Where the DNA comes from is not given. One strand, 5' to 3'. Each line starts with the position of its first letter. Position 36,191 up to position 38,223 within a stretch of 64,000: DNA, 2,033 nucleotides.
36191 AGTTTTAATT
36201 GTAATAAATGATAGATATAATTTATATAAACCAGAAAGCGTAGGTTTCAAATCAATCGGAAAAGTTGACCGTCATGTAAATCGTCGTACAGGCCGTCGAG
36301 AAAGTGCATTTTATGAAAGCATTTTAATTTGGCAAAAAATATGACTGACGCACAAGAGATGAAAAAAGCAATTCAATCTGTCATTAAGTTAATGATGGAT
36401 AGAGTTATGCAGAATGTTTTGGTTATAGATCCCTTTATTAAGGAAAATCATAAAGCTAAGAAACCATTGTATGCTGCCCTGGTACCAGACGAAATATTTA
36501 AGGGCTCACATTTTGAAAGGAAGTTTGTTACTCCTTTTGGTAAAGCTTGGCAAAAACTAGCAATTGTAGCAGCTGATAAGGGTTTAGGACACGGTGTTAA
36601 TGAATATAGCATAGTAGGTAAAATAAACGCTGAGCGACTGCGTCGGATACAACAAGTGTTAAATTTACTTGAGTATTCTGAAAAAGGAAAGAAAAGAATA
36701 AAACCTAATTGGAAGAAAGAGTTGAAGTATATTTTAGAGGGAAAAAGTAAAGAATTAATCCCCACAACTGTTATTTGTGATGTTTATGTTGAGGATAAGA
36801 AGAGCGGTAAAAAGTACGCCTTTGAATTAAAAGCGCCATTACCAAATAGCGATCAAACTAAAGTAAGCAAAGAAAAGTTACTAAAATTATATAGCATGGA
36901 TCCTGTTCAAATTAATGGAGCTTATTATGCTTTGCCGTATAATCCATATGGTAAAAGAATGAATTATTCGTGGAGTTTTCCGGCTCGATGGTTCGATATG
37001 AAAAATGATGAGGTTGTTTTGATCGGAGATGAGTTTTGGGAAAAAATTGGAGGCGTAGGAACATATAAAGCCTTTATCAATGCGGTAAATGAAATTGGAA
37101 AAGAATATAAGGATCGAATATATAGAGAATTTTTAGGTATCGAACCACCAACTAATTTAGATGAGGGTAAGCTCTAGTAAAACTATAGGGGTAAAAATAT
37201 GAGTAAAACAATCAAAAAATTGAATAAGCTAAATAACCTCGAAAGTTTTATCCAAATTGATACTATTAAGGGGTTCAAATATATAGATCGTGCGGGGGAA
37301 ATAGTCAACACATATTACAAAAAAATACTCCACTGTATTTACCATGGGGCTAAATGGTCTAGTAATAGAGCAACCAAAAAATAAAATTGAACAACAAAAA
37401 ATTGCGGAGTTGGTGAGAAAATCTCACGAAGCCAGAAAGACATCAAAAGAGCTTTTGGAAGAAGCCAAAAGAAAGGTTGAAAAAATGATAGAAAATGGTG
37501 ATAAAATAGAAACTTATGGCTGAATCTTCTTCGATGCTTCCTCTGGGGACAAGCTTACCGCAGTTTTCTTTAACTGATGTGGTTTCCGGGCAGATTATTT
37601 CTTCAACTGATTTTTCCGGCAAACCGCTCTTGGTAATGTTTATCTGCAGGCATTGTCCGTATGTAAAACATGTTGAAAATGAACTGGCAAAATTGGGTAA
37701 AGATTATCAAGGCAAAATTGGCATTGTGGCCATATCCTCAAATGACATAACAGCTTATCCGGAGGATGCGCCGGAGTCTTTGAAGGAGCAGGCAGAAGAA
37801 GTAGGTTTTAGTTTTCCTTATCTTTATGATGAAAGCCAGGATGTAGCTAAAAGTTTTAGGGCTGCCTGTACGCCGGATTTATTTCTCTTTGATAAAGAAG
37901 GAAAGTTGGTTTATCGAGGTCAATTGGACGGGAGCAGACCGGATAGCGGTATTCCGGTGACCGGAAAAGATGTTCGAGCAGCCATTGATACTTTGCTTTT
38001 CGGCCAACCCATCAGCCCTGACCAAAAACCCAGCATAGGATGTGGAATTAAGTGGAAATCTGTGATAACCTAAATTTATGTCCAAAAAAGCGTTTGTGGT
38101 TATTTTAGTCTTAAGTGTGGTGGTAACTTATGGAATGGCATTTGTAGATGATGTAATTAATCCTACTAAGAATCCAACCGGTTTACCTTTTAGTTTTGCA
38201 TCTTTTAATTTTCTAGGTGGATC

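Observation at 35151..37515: AT-rich Type II restriction-modification insertion inside the glycosylation operon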

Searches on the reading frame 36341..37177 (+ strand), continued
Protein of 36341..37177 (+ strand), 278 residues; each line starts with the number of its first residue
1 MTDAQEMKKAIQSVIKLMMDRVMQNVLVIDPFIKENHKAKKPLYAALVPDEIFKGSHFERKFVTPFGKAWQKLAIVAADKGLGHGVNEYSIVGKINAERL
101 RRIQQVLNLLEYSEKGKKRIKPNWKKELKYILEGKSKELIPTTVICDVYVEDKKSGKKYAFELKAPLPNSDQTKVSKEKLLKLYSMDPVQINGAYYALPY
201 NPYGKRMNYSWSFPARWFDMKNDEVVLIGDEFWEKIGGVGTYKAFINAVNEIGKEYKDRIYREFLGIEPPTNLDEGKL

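Call 72: search_dna_similar(query=window:36341-37177:+, collection=plasmids, mode=protein, max_rows=15)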
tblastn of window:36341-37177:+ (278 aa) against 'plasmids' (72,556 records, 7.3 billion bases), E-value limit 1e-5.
Records with a match: 17; places in all: 17; records where one place covers at least 80% of the query: 6.
Best place of each record, by identity: <60% 17.
By first word of the organism name: Clostridium 17.
By predicted mobility (MOB-suite, as given by PLSDB): non-mobilizable 16; mobilizable 1.
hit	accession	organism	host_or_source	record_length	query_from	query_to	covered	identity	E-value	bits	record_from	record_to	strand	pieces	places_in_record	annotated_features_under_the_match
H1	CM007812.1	Clostridium sporogenes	whole organism,isolate obtained from ...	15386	8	274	96%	33.9%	1e-30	159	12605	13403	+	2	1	MjaII restriction endonuclease | type II restriction endonuclease TdeIII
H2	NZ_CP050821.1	Clostridium botulinum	household dust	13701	8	267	94%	33.7%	2e-36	144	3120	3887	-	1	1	TdeIII family type II restriction endonuclease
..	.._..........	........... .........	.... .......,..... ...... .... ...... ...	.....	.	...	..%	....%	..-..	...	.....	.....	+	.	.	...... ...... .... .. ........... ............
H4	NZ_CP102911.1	Clostridium botulinum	Homo sapiens,Fecal sample from botulism ...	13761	8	267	94%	33.7%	2e-36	144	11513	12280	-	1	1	TdeIII family type II restriction endonuclease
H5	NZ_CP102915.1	Clostridium botulinum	Homo sapiens,Fecal sample from botulism ...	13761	8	267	94%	33.7%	2e-36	144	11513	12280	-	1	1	TdeIII family type II restriction endonuclease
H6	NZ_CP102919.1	Clostridium botulinum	Pate collected as part of botulism ...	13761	8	267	94%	33.7%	2e-36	144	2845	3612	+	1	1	TdeIII family type II restriction endonuclease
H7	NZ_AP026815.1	Clostridium tetani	soil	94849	61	260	72%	33.5%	5e-14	79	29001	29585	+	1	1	TdeIII family type II restriction endonuclease | hypothetical protein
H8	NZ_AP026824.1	Clostridium tetani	Homo sapiens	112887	61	260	72%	33.5%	5e-14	79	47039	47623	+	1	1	TdeIII family type II restriction endonuclease | hypothetical protein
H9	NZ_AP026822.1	Clostridium tetani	soil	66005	61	260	72%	32.0%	6e-12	73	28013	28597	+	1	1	TdeIII family type II restriction endonuclease | hypothetical protein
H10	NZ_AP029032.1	Clostridium tetani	soil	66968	61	260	72%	32.0%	6e-12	73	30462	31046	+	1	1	TdeIII family type II restriction endonuclease | hypothetical protein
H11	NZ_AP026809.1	Clostridium tetani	soil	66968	61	260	72%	32.0%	6e-12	73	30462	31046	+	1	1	TdeIII family type II restriction endonuclease | hypothetical protein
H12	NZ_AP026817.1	Clostridium tetani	soil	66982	61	260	72%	32.0%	6e-12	73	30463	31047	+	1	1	TdeIII family type II restriction endonuclease | hypothetical protein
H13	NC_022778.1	Clostridium tetani 12124569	-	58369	61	260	72%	31.9%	3e-10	68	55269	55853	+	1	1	TdeIII family type II restriction endonuclease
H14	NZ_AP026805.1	Clostridium tetani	soil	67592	61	260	72%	31.9%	3e-10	67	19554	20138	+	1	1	TdeIII family type II restriction endonuclease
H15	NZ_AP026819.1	Clostridium tetani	soil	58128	194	260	24%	50.0%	9e-10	66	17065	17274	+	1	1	TdeIII family type II restriction endonuclease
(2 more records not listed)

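Call 73: search_dna_similar(query=window:36341-37177:+, collection=phages, mode=protein, max_rows=10)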
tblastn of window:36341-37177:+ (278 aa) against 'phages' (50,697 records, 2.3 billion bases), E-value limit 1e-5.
Records with a match: 1; places in all: 1; records where one place covers at least 80% of the query: 1.
Best place of each record, by identity: <60% 1.
By first word of the organism name: Streptococcus 1.
By host as written in the record: Streptococcus suis 1.
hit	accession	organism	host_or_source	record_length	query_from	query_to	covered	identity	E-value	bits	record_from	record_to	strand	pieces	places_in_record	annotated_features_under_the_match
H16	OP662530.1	Streptococcus phage YS162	Streptococcus suis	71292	33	262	83%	29.3%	5e-22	101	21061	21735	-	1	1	TdeIII family type II restriction endonuclease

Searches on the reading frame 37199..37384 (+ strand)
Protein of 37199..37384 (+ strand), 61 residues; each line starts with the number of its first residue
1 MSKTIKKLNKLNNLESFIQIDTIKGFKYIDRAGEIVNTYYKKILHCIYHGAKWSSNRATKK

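Call 3: search_protein_families(library=pfam, proteins=[window:37199-37384:+], max_evalue=0.1)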
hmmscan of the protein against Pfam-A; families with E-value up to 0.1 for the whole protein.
window:37199-37384:+ (61 aa): 1 family
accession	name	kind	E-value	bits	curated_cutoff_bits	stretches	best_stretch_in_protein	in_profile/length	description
PF12586.13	DUF3760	-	0.08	13.5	26.6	0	35-50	26-41/44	Protein of unknown function (DUF3760)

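Call 4: search_protein_families(library=ncbifam, proteins=[window:37199-37384:+], max_evalue=0.1)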
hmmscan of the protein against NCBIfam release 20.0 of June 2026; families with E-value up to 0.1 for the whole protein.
window:37199-37384:+ (61 aa): 0 families

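Call 9: search_protein_families(library=padloc, proteins=[window:37199-37384:+], max_evalue=0.01)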
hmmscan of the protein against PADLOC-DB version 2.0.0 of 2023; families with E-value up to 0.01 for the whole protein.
window:37199-37384:+ (61 aa): 0 families

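Call 55: find_related_loci(query=window:37199-37384:+, collection=metagenome_contigs, flank=5000)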
Query window:37199-37384:+ (61 aa) in metagenome_contigs; peptide patterns used: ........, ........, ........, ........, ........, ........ (x = any residue, [..] = any of these).
600 stretches matched a pattern (row limit reached: there are more); 10 encode a relative of the query (tblastn E <= 1e-3); 10 distinct loci.
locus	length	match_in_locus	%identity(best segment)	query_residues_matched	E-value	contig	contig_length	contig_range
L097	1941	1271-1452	83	1-60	1e-22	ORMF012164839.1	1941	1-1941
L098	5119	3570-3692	83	1-41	6e-20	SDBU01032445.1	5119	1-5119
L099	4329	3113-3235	85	1-41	7e-20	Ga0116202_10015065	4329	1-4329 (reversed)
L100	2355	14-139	71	1-42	1e-15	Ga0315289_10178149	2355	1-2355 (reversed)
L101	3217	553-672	65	1-40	2e-14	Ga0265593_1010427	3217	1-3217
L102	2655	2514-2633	60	1-40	2e-14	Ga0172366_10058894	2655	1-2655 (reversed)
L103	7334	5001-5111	59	5-41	3e-10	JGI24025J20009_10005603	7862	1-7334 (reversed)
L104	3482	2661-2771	59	5-41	3e-10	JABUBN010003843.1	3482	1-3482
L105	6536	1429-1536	58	5-40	8e-10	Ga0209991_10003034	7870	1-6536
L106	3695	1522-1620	48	26-56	2e-6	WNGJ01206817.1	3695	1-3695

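Call 60: search_protein_families(library=pfam, proteins=[L099:3113-3766:+, L099:429-1199:+, L099:1162-1917:+, L099:2065-3108:+, L099:3759-4133:+, L098:4225-4590:+, L098:2286-2726:+, L098:1612-2259:+], max_evalue=0.01)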
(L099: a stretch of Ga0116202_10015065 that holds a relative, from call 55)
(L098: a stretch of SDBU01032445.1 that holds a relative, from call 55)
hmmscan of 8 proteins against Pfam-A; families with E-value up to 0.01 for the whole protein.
L099:3113-3766:+ (217 aa): 0 families

L099:429-1199:+ (256 aa): 3 families
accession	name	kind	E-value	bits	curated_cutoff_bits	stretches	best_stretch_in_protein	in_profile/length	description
PF01555.25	N6_N4_Mtase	-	5.1e-27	95.7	26.7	2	13-95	134-219/221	DNA methylase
PF03602.21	Cons_hypoth95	-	0.0007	19.8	24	1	57-164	41-144/182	Conserved hypothetical protein 95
PF02086.21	MethyltransfD12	-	0.0036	17.5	22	1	49-110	19-74/253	D12 class N6 adenine-specific DNA methyltransferase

L099:1162-1917:+ (251 aa): 0 families

L099:2065-3108:+ (347 aa): 2 families
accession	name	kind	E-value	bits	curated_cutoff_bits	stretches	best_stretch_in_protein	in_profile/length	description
PF02086.21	MethyltransfD12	-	4.4e-46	158.1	22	1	8-299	10-247/253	D12 class N6 adenine-specific DNA methyltransferase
PF03602.21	Cons_hypoth95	-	0.0021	18.2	24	0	172-239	77-137/182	Conserved hypothetical protein 95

L099:3759-4133:+ (124 aa): 0 families

L098:4225-4590:+ (121 aa): 0 families

L098:2286-2726:+ (146 aa): 0 families

L098:1612-2259:+ (215 aa): 0 families

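Call 61: search_protein_families(library=ncbifam, proteins=[L099:3113-3766:+, L099:2065-3108:+, L099:3759-4133:+], max_evalue=0.01)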
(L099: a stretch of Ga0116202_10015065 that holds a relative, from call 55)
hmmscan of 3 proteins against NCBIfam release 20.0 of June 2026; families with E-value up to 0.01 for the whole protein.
L099:3113-3766:+ (217 aa): 1 family
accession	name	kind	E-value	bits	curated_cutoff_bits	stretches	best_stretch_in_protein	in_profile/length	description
NF001109.0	PRK00136.1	equivalog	0.0072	16.2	119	0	125-152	41-68/131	30S ribosomal protein S8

L099:2065-3108:+ (347 aa): 3 families
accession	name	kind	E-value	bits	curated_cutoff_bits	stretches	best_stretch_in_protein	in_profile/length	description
TIGR00537.1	hemK_rel_arch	hypoth_equivalog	7.1e-05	22.6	87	0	14-68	16-71/179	HemK2/MTQ2 family protein methyltransferase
TIGR00571.1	dam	subfamily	0.00023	20.9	114.85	0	202-236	158-196/267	Dam family site-specific DNA-(adenine-N6)-methyltransferase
TIGR00095.1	TIGR00095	equivalog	0.0029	17.3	117.5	0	208-240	115-148/194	16S rRNA (guanine(966)-N(2))-methyltransferase RsmD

L099:3759-4133:+ (124 aa): 0 families

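Call 78: search_protein_families(library=padloc, proteins=[L097:1271-1924:+, L097:466-1263:+, L099:1162-1917:+, L099:3759-4133:+], max_evalue=0.001)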
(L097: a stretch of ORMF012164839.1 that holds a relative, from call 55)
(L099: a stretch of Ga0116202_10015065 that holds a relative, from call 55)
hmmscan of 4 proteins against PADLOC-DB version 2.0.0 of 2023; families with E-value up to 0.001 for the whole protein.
L097:1271-1924:+ (217 aa): 0 families

L097:466-1263:+ (265 aa): 5 families
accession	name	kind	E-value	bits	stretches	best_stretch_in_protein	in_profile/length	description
PDLC03524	REase_II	-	3.2e-82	274.2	1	8-261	4-254/260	Type II restriction enzyme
PDLC03305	MTase_II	-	2.6e-81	272.4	1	8-261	257-507/513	Type II methyltransferase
PDLC03521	REase_II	-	5.5e-18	63.5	1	15-249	10-231/246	Type II restriction enzyme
PDLC03584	REase_II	-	5.4e-10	36.9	1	17-69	178-229/405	Type II restriction enzyme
PDLC03424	REase_II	-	4.5e-08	31.2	1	7-91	3-89/238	Type II restriction enzyme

L099:1162-1917:+ (251 aa): 1 family
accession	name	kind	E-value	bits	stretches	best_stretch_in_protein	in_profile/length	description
PDLC03534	REase_II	-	5.9e-06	23.6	1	126-248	201-330/351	Type II restriction enzyme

L099:3759-4133:+ (124 aa): 0 families

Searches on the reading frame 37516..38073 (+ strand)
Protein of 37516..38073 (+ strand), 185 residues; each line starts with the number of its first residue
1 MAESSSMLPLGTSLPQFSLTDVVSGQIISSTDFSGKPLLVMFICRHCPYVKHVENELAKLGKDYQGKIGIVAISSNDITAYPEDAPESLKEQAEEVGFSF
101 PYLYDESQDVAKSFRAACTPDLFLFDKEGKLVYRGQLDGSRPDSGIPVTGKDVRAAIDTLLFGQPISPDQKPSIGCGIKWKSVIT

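Call 3: search_protein_families(library=pfam, proteins=[window:37516-38073:+], max_evalue=0.1)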
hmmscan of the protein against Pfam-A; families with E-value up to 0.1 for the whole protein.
window:37516-38073:+ (185 aa): 7 families
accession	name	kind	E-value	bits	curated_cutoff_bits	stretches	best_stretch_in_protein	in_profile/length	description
PF00578.27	AhpC-TSA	-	1.6e-18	67.3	26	1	11-133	2-123/124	AhpC/TSA family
PF08534.16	Redoxin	-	4.4e-15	56.2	26.6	1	11-140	3-137/148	Redoxin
PF13098.12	Thioredoxin_2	-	3.9e-08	34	27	1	35-138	5-96/104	Thioredoxin-like domain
PF13905.12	Thioredoxin_8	-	3.3e-07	31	27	1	35-130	1-93/94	Thioredoxin-like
PF00085.26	Thioredoxin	-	7.7e-05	23.1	23.5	1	35-78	18-61/103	Thioredoxin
PF02630.20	SCO1-SenC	-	0.00015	22.1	22.8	1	16-107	3-93/134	SCO1/SenC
PF20029.6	DUF6436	-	0.068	13.3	27.3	0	82-135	38-91/133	Domain of unknown function (DUF6436)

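Call 4: search_protein_families(library=ncbifam, proteins=[window:37516-38073:+], max_evalue=0.1)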
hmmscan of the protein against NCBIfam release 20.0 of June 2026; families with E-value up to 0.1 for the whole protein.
window:37516-38073:+ (185 aa): 7 families
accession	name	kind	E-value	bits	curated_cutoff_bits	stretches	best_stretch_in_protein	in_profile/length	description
NF002854.0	PRK03147.1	subfamily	1.8e-08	34.5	170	1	6-132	34-153/176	thiol-disulfide oxidoreductase ResA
NF006960.0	PRK09437.1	equivalog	0.00017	21.6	140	1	8-114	4-103/156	thioredoxin-dependent thiol peroxidase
NF041202.1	StoA_CxxC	exception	0.00026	20.9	210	1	23-132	41-145/163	endospore biogenesis thiol-disulfide oxidoreductase StoA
NF038285.1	deiodinase_rel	hypoth_equivalog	0.0048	16.4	250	1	10-122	178-289/347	deiodinase family protein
TIGR00385.1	dsbE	subfamily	0.009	15.6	123.15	1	26-134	53-153/173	DsbE family thiol:disulfide interchange protein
NF010625.0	PRK14018.1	equivalog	0.044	12.3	522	1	15-133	39-154/521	bifunctional peptide-methionine (S)-S-oxide reductase MsrA/peptide-methionine (R)-S-oxide reductase MsrB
TIGR01068.1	thioredoxin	equivalog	0.099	12.8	96.8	0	34-77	13-56/101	thioredoxin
